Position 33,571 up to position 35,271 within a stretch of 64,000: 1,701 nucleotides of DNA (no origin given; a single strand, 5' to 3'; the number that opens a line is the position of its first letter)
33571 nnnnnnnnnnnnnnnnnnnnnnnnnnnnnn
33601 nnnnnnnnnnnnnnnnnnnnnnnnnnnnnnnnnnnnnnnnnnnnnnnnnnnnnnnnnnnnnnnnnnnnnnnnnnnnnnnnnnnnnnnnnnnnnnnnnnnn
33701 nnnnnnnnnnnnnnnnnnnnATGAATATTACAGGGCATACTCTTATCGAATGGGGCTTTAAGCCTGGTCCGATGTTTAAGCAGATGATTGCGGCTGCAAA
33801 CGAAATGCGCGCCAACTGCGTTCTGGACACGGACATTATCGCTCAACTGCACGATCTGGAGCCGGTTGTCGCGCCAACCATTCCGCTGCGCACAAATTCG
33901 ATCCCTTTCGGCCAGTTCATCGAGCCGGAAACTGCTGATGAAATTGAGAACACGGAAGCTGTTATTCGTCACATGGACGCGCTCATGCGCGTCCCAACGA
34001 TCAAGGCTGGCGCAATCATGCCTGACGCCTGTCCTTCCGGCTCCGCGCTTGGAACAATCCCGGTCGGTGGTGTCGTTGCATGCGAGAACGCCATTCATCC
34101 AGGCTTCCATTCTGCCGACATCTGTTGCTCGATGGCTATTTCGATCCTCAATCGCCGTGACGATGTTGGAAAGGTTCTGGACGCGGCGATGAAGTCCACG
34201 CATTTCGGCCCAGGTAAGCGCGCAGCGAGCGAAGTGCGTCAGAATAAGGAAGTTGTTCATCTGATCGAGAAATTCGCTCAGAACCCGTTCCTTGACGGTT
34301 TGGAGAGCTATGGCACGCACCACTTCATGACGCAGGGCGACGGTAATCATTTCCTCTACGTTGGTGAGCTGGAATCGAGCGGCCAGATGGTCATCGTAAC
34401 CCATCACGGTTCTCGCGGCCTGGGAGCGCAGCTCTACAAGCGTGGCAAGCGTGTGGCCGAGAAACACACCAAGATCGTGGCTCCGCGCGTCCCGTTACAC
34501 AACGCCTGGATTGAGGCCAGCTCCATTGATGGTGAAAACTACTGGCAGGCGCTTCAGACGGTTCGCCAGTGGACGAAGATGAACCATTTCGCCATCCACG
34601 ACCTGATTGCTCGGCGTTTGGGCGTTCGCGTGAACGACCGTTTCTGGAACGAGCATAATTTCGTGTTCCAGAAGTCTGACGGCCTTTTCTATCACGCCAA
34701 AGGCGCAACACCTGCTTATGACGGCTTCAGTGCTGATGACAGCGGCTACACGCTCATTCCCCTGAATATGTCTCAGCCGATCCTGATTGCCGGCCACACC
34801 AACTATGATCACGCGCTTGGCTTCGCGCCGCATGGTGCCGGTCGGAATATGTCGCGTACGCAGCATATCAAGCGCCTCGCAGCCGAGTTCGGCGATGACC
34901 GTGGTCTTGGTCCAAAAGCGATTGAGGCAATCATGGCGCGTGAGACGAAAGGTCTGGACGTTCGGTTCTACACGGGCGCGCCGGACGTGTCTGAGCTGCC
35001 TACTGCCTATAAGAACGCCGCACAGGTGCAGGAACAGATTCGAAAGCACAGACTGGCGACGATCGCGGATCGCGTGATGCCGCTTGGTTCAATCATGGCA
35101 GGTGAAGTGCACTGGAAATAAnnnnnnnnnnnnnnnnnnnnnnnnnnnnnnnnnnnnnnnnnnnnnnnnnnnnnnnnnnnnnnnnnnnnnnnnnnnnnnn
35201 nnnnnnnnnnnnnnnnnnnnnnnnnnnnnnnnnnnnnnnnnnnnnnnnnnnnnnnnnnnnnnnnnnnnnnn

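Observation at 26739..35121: RNA repair toolkit: RtcB 3'-phosphate ligase plus a minimal Rnl2-like ATP-dependent ligase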

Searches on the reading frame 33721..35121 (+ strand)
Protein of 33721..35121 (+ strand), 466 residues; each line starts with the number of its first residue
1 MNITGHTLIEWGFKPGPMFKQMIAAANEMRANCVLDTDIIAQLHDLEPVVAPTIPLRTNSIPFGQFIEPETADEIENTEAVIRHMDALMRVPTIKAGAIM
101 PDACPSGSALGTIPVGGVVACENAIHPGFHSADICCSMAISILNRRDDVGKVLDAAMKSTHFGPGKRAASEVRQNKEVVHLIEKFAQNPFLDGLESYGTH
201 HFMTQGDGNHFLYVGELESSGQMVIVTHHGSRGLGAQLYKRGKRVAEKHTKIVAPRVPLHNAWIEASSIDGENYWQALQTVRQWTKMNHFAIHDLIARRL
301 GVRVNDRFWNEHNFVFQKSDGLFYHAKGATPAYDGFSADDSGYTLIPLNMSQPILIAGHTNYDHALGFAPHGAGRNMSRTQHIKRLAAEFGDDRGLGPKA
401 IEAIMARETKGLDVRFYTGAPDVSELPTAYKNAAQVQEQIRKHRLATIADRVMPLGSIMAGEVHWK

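Call 3: search_protein_families(library=pfam, proteins=[window:33721-35121:+], max_evalue=0.01)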
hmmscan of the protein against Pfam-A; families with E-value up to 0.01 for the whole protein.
window:33721-35121:+ (466 aa): 1 family
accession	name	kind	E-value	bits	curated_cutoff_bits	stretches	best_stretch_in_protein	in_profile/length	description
PF01139.22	RtcB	-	2.3e-28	100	27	2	196-458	141-424/426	tRNA-splicing ligase RtcB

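Call 4: search_protein_families(library=phrogs, proteins=[window:33721-35121:+], max_evalue=0.001)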
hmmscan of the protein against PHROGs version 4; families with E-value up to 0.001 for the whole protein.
window:33721-35121:+ (466 aa): 2 families
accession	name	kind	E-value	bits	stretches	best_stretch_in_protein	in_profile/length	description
phrog_1075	-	DNA, RNA and nucleotide metabolism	4.7e-93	313.8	1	2-465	6-446/459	tRNA splicing ligase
phrog_32430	-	DNA, RNA and nucleotide metabolism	3.4e-06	27.8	1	338-389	33-84/139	tRNA splicing ligase RtcB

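Call 7: search_dna_similar(query=window:33721-35121:+, collection=phages, mode=protein, max_rows=25)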
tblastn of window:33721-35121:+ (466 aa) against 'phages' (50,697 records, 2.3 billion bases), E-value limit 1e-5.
Records with a match: 462; places in all: 462; records where one place covers at least 80% of the query: 88.
Best place of each record, by identity: 60-80% 10; <60% 452.
By first word of the organism name: Mycobacterium 144; Listeria 52; Bacillus 44; Gordonia 25; Enterococcus 23; Microbacterium 18; Caulobacter 16; Rhizobium 15; Erwinia 15; Pseudomonas 13; and 28 more.
By host as written in the record: Mycobacterium smegmatis mc2 155 110; Listeria monocytogenes 41; - 25; Gordonia terrae 3612 24; Mycobacterium smegmatis mc#155 20; Erwinia amylovora 12; Rhodococcus equi NRRL B-16538 7; Bacillus subtilis 7; and 116 more.
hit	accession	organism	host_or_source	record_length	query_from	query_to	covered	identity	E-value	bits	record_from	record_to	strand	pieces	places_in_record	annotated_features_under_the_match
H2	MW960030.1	Rhizobium phage RHph_X66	R. phaseoli sv. phaseoli INC 2-5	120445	2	465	100%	70.4%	0e+0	691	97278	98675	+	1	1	RNA-splicing ligase RtcB protein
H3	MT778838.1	Rhizobium phage V1VFA-S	-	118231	2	465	100%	69.7%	0e+0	684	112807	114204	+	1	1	RNA-2',3'-PO4:RNA-5'-OH ligase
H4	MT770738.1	Rhizobium phage B1VFA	Rhizobium leguminosarum VF39SM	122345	2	465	100%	68.2%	0e+0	665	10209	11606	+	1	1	RNA-2',3'-PO4:RNA-5'-OH ligase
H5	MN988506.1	Rhizobium phage RHph_N1_15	Rhizobium phaseoli N1_15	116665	3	465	99%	66.1%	0e+0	640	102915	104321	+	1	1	RNA-splicing ligase protein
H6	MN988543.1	Rhizobium phage RHph_N2_6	Rhizobium phaseoli N2_6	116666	3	465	99%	66.1%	0e+0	640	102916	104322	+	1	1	RNA-splicing ligase protein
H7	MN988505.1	Rhizobium phage RHph_N1_10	Rhizobium phaseoli N1_10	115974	3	465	99%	65.9%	0e+0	638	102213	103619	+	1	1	RNA-splicing ligase protein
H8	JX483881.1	Rhizobium phage RHEph10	Rhizobium etli CFN42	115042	2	466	100%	65.0%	0e+0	639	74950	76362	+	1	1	hypothetical protein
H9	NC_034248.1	Rhizobium phage RHEph10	Rhizobium etli CFN42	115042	2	466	100%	65.0%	0e+0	639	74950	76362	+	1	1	tRNA splicing ligase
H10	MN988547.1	Rhizobium phage RHph_Y2_11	Rhizobium etli Y2_11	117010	2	466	100%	64.5%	0e+0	639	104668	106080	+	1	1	RNA-splicing ligase protein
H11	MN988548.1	Rhizobium phage RHph_Y2_17_1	Rhizobium etli Y2_17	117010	2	466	100%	64.5%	0e+0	639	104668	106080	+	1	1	RNA-splicing ligase protein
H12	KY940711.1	Bradyrhizobium phage BDU-MI-1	Bradyrhizobium diazoefficiens USDA110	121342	3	462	99%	56.5%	2e-166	525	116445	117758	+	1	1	protein RtcB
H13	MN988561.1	Rhizobium phage RHph_TM61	R. etli NXC12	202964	3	461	98%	48.4%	6e-136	437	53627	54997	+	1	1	RNA-splicing ligase protein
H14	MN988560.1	Rhizobium phage RHph_TM21B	R. phaseoli INC 1-2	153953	3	461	98%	48.4%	7e-134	431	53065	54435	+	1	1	RNA-splicing ligase protein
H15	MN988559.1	Rhizobium phage RHph_TM39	R. phaseoli S20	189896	3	461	98%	48.2%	1e-133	431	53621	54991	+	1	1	RNA-splicing ligase protein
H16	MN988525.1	Rhizobium phage RHph_Y65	Rhizobium phaseoli INC1-2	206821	3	461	98%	48.0%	1e-132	428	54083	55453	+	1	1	RNA-splicing ligase protein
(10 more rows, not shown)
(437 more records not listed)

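Call 13: search_solved_structures(query=window:33721-35121:+, max_evalue=0.001, show_alignments=2)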
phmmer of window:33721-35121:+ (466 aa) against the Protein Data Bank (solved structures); distinct sequences matched with E-value up to 0.001: 4.
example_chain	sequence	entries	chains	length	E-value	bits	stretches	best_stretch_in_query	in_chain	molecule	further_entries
2epg_A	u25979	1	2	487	3.2e-07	33.2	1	202-455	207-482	Hypothetical protein TTHA1785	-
4dwr_B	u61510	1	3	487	1.8e-06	30.7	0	220-288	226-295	tRNA-splicing ligase RtcB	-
1uc2_A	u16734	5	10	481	2.3e-06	30.3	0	220-288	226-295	hypothetical protein PH1602 | tRNA-splicing ligase RtcB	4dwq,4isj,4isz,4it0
7lfq_A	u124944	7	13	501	2.6e-06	30.1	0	220-288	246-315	RNA-splicing ligase RtcB | tRNA-splicing ligase RtcB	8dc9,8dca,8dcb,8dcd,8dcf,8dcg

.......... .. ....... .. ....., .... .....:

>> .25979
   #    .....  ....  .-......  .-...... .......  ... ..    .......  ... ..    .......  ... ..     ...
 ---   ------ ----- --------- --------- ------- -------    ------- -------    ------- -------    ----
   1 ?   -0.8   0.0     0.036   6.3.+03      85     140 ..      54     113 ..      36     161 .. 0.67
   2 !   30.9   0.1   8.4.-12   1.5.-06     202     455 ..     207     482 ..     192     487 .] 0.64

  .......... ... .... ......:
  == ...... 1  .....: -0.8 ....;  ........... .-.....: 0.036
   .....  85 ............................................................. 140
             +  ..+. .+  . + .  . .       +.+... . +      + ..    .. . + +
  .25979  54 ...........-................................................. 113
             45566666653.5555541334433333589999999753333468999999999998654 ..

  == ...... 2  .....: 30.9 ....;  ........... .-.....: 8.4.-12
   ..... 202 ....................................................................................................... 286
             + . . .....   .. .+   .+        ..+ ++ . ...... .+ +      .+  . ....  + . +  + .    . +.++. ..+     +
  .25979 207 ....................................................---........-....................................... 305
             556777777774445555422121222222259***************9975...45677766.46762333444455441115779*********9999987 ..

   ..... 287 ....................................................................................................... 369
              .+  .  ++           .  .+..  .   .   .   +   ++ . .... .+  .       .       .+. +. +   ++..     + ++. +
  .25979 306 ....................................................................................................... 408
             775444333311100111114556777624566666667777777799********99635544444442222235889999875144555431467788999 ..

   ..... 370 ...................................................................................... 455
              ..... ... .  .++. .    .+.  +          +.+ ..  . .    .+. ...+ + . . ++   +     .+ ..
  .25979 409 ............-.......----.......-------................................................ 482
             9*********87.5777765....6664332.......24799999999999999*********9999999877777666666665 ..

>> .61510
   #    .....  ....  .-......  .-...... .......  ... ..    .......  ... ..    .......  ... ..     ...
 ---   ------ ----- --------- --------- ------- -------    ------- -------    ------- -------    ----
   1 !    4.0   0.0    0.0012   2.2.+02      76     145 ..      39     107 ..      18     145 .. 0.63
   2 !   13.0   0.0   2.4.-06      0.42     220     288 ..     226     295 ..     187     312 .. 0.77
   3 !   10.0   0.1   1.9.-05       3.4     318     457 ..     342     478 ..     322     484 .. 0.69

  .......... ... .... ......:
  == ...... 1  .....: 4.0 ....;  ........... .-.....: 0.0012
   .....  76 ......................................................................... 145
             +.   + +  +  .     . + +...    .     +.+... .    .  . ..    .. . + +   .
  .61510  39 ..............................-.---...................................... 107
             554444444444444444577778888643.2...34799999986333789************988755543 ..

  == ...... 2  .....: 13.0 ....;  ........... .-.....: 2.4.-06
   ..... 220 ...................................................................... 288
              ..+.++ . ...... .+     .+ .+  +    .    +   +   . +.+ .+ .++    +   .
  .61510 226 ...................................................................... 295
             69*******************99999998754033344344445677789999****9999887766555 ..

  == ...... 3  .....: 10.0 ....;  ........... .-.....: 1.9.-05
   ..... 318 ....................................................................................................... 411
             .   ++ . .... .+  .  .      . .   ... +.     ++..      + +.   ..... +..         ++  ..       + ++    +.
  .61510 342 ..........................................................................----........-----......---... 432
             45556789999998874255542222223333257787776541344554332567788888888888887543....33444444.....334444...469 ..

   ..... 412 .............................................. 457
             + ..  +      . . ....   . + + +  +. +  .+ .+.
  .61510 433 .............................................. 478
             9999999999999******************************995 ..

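Call 39: search_protein_families(library=ncbifam, proteins=[window:33721-35121:+], max_evalue=0.01)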
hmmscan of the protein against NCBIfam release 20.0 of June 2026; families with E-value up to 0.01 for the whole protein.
window:33721-35121:+ (466 aa): 4 families
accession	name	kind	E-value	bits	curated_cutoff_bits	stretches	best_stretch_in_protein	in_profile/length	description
NF007153.0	PRK09588.1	equivalog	1.8e-19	69.9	407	1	81-455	26-368/379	RNA ligase RtcB family protein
NF052663.1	RtcB_rel_intein2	exception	2.4e-12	46.5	1050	1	194-439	373-607/626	intein-containing RctB family protein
TIGR03073.1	release_rtcB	hypoth_equivalog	7.7e-12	44.9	271.8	1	80-453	14-355/356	RNA ligase RtcB family protein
NF038162.1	RtcB_rel_intein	exception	3.9e-09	35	1150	1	220-458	707-959/961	intein-containing RtcB family protein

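Call 72: get_annotated_region(hit=H12, flank=4000)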
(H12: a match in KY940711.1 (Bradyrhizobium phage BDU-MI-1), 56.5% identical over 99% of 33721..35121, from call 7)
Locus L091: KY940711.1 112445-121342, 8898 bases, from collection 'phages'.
description: Bradyrhizobium phage BDU-MI-1, complete genome.
organism: Bradyrhizobium phage BDU-MI-1 (NCBI taxid 1983459)
taxonomy: Viruses; Duplodnaviria; Heunggongvirae; Uroviricota; Caudoviricetes
host: Bradyrhizobium diazoefficiens USDA110; source: -; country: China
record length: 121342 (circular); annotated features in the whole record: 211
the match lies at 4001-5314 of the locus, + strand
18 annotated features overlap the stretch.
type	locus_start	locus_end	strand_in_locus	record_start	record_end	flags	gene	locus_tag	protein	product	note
CDS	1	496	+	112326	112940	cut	-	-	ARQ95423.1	hypothetical protein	-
CDS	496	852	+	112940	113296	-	-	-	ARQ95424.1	hypothetical protein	-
CDS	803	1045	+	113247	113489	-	-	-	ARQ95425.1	hypothetical protein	-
CDS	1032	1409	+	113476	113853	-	-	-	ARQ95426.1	hypothetical protein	-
CDS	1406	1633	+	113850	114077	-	-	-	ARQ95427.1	hypothetical protein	-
tRNA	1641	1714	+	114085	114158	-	-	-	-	tRNA-Glu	tRNA-Glu-TTC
CDS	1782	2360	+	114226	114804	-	-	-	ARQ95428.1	hypothetical protein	-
CDS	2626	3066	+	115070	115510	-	-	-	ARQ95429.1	hypothetical protein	-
CDS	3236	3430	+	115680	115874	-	-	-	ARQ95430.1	hypothetical protein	-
CDS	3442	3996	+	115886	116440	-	-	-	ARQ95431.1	GTP pyrophosphokinase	GTP pyrophosphokinase,(p)ppGpp synthetase I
CDS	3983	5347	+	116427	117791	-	-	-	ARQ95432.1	protein RtcB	-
CDS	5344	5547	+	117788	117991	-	-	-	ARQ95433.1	hypothetical protein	-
CDS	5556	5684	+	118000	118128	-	-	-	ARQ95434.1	hypothetical protein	-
CDS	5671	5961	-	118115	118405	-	-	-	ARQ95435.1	hypothetical protein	-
CDS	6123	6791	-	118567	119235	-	-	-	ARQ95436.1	hypothetical protein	-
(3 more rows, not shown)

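Call 73: get_annotated_region(hit=H13, flank=4000)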
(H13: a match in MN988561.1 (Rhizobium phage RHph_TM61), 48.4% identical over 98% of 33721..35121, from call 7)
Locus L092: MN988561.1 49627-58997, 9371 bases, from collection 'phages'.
description: Rhizobium phage RHph_TM61, partial genome.
organism: Rhizobium phage RHph_TM61 (NCBI taxid 2509572)
taxonomy: Viruses; Duplodnaviria; Heunggongvirae; Uroviricota; Caudoviricetes; Kleczkowskaviridae; Cuauhnahuacvirus
host: R. etli NXC12; source: agricultural lands; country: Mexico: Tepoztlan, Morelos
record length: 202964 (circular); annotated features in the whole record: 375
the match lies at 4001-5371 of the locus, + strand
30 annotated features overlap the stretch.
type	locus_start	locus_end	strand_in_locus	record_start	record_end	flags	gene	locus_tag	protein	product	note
CDS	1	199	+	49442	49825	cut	-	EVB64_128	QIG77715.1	hypothetical protein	-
CDS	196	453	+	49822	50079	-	-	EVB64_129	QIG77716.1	hypothetical protein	-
CDS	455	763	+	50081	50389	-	-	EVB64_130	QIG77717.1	hypothetical protein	-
CDS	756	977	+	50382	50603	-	-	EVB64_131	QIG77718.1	hypothetical protein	-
CDS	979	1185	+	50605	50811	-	-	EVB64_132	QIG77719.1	hypothetical protein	-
CDS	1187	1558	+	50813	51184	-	-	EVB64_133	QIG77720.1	hypothetical protein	-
CDS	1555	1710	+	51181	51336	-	-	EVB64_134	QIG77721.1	hypothetical protein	-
CDS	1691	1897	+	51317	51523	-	-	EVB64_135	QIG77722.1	hypothetical protein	-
CDS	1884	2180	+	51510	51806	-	-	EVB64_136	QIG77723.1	hypothetical protein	-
CDS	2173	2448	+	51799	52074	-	-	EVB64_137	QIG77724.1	hypothetical protein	-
CDS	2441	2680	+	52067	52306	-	-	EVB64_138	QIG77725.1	hypothetical protein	-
CDS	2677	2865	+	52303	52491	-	-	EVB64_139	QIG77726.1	hypothetical protein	-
CDS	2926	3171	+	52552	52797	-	-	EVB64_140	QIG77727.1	hypothetical protein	-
CDS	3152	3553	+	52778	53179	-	-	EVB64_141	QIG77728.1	hypothetical protein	-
CDS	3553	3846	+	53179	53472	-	-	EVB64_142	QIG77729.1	hypothetical protein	-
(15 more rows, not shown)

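Call 74: get_annotated_region(hit=H5, flank=4000)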
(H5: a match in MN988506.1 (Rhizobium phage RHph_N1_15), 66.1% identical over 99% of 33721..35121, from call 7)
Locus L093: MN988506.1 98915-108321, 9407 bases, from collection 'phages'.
description: Rhizobium phage RHph_N1_15, complete genome.
organism: Rhizobium phage RHph_N1_15 (NCBI taxid 2509741)
taxonomy: Viruses; Duplodnaviria; Heunggongvirae; Uroviricota; Caudoviricetes
host: Rhizobium phaseoli N1_15; source: agricultural lands; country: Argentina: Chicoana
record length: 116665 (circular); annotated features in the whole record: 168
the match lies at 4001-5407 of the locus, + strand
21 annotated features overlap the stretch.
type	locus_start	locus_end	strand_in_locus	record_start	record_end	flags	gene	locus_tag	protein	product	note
CDS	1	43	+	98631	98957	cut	-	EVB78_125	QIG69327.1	hypothetical protein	-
CDS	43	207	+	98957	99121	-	-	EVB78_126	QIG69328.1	hypothetical protein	-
CDS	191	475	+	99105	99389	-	-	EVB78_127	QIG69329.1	hypothetical protein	-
CDS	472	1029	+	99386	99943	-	-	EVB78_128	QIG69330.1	HNH endonuclease protein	-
CDS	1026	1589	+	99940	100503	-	-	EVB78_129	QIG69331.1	DNA polymerase III epsilon subunit protein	GO_component: GO:0005622 - intracellular; GO_function: GO:0003676 - nucleic acid binding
CDS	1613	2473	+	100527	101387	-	-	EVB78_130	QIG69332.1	hypothetical protein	-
CDS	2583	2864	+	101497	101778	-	-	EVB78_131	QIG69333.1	hypothetical protein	-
CDS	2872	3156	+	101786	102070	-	-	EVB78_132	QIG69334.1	hypothetical protein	-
CDS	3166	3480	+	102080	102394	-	-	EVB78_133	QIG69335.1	hypothetical protein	-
CDS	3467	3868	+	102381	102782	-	-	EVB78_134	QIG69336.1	hypothetical protein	-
CDS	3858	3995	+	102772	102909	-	-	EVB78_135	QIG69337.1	hypothetical protein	-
CDS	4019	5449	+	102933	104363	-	-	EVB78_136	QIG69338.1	RNA-splicing ligase protein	RNA-splicing ligase RtcB protein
CDS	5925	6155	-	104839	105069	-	-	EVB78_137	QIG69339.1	hypothetical protein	-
CDS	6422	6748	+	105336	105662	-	-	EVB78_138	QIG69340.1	hypothetical protein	-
CDS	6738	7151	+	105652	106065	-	-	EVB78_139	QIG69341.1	hypothetical protein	-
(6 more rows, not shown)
